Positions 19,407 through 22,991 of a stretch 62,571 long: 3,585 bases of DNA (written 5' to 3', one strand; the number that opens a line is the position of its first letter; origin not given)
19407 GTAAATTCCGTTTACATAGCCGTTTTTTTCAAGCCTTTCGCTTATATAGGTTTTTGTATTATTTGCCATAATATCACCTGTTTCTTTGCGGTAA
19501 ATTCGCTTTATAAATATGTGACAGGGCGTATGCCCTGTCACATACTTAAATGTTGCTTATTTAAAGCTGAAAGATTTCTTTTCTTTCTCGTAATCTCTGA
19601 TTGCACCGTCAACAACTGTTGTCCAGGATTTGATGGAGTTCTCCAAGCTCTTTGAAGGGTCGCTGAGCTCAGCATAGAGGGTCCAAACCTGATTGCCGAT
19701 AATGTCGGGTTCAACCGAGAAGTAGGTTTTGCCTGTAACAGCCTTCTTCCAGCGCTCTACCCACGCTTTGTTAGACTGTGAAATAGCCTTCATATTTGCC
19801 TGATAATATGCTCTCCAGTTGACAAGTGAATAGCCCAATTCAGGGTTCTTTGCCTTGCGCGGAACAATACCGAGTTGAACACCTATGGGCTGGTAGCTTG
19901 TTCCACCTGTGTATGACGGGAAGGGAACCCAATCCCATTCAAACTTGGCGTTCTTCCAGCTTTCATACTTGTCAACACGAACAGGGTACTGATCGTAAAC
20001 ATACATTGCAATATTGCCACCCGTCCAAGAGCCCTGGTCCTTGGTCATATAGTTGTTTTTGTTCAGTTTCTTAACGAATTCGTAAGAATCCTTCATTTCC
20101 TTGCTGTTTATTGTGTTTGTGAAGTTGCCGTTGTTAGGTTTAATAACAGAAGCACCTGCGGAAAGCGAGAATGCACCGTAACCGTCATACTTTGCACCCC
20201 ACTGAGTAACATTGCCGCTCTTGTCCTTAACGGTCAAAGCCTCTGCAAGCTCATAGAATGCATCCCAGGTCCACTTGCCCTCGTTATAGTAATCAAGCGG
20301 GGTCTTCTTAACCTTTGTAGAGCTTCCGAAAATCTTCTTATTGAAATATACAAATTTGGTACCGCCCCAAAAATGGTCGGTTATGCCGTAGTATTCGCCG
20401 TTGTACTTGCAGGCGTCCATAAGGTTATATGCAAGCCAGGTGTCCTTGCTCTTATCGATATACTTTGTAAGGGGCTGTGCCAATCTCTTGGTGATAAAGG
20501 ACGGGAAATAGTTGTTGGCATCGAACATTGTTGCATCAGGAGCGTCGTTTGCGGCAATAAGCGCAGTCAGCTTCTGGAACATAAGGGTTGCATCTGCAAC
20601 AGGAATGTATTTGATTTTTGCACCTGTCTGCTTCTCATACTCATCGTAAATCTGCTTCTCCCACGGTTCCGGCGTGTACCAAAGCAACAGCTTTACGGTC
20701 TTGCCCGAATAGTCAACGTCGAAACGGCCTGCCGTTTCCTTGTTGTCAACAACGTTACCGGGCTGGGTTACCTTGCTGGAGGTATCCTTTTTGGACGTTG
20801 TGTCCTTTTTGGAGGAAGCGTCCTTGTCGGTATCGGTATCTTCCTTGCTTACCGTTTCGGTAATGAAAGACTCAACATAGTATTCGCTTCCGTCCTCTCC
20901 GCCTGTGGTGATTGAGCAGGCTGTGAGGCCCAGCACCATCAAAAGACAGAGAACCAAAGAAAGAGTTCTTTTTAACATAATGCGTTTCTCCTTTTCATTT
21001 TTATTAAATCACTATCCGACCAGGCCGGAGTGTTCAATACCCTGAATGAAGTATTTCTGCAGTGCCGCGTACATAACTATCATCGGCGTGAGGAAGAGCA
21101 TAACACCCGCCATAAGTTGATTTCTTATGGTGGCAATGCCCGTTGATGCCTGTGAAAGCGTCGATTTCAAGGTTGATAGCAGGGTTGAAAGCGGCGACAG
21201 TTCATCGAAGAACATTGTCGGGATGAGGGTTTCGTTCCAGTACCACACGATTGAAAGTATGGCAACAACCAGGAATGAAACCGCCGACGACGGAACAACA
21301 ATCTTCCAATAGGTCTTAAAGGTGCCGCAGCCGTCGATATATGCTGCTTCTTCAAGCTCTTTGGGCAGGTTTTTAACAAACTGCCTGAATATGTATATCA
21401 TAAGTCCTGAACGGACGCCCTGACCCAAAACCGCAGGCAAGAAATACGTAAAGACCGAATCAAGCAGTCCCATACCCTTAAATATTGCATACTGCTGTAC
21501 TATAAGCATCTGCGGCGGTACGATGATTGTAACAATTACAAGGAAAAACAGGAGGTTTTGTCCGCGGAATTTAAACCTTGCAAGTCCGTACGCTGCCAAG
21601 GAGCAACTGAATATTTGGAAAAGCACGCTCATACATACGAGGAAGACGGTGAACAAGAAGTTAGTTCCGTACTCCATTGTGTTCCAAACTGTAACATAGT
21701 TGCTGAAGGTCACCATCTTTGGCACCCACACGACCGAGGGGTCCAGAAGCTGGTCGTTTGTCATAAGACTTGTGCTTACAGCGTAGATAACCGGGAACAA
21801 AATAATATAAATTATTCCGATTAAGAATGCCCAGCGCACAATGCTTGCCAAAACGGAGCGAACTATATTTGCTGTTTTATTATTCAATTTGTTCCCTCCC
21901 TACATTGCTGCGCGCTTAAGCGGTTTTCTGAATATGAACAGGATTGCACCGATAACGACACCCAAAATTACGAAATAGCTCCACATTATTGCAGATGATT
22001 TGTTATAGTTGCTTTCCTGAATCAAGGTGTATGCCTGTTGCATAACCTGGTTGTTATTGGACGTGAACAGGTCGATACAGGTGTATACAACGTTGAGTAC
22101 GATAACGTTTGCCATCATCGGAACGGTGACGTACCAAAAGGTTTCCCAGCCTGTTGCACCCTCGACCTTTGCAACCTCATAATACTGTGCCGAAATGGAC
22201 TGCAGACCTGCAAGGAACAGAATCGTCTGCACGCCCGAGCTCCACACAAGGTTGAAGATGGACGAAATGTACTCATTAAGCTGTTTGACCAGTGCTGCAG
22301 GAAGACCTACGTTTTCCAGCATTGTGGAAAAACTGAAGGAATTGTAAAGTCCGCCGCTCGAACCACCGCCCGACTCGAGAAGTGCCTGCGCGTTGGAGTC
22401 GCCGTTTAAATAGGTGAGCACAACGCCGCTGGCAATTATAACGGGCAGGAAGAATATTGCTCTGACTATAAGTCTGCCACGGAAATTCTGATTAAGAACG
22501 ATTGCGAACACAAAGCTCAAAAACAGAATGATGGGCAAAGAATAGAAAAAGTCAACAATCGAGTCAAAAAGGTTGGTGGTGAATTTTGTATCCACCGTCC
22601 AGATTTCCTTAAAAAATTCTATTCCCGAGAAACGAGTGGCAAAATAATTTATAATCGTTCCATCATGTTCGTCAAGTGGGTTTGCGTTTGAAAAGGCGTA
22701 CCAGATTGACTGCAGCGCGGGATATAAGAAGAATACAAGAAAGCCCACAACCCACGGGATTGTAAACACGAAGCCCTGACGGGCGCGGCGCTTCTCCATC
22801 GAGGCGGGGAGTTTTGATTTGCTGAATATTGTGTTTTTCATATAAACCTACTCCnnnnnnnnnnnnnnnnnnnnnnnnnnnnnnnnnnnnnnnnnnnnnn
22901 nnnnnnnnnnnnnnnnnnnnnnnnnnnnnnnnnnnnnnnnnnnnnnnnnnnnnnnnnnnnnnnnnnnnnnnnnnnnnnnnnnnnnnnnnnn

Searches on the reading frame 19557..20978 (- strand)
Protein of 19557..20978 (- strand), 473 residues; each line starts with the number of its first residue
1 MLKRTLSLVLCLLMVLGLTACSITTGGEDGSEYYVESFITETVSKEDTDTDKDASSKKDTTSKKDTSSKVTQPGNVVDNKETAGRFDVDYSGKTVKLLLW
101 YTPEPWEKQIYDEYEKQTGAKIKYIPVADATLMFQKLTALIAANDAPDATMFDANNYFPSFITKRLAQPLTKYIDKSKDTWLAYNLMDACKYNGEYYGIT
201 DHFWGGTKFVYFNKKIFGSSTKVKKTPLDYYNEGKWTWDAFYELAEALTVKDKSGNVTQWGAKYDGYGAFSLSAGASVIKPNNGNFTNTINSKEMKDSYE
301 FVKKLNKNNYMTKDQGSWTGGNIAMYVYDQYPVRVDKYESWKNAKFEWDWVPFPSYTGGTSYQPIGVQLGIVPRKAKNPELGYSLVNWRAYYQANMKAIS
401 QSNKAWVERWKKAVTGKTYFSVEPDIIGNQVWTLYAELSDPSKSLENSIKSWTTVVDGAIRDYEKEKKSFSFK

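Call 5: search_protein_families(library=pfam, proteins=[window:19557-20978:-], max_evalue=0.01)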
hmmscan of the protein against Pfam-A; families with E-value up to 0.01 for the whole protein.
window:19557-20978:- (473 aa): 1 family
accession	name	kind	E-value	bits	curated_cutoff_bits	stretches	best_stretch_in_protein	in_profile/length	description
PF01547.30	SBP_bac_1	-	1.4e-20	74.9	26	1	103-388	5-299/307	Bacterial extracellular solute-binding protein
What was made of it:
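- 19557..20978 (-): Optional ordinary lipoprotein SBP (473 aa, lipobox LTAC, long Ser/Thr/Asp/Lys-rich tether). Probably serves translocator 2. SBP_bac_1 (call 5).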

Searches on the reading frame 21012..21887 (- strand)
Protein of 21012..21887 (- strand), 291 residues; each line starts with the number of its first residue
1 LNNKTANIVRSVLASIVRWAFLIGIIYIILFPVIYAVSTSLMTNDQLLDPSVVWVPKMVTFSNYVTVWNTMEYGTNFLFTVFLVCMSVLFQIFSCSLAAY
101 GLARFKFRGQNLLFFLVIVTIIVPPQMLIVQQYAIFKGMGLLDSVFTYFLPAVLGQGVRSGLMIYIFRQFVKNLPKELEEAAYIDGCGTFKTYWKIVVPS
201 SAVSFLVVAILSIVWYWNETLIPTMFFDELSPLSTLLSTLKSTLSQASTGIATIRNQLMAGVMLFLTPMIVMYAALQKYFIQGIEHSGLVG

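Call 5: search_protein_families(library=pfam, proteins=[window:21012-21887:-], max_evalue=0.01)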
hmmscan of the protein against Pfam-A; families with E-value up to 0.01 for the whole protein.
window:21012-21887:- (291 aa): 1 family
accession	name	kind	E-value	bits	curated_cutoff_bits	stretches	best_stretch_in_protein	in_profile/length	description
PF00528.27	BPD_transp_1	-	6e-17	62.4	26.4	1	99-284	5-182/184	Binding-protein-dependent transport system inner membrane component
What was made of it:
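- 21012..21887 (-): pB2: MalG-like permease of translocator 2 (291 aa). Part of the conserved module. BPD_transp_1, E 6e-17 (call 5).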

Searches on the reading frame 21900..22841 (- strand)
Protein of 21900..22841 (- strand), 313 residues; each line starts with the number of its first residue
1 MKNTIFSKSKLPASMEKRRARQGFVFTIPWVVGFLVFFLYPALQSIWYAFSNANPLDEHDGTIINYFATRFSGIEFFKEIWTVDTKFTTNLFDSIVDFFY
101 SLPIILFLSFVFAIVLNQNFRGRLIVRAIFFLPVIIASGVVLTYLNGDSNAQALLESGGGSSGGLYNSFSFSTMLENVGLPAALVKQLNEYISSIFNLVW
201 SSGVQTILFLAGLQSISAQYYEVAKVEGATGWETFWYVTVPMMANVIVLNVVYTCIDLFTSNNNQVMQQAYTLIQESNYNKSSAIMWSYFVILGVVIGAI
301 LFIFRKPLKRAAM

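Call 5: search_protein_families(library=pfam, proteins=[window:21900-22841:-], max_evalue=0.01)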
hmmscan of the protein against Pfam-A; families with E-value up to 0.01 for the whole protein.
window:21900-22841:- (313 aa): 1 family
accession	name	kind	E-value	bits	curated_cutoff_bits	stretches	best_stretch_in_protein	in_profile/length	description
PF00528.27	BPD_transp_1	-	3.2e-08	34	26.4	1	199-260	62-123/184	Binding-protein-dependent transport system inner membrane component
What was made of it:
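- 21900..22841 (-): pA2: MalF-like permease of translocator 2 (313 aa). Part of the conserved module. BPD_transp_1 (call 5).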
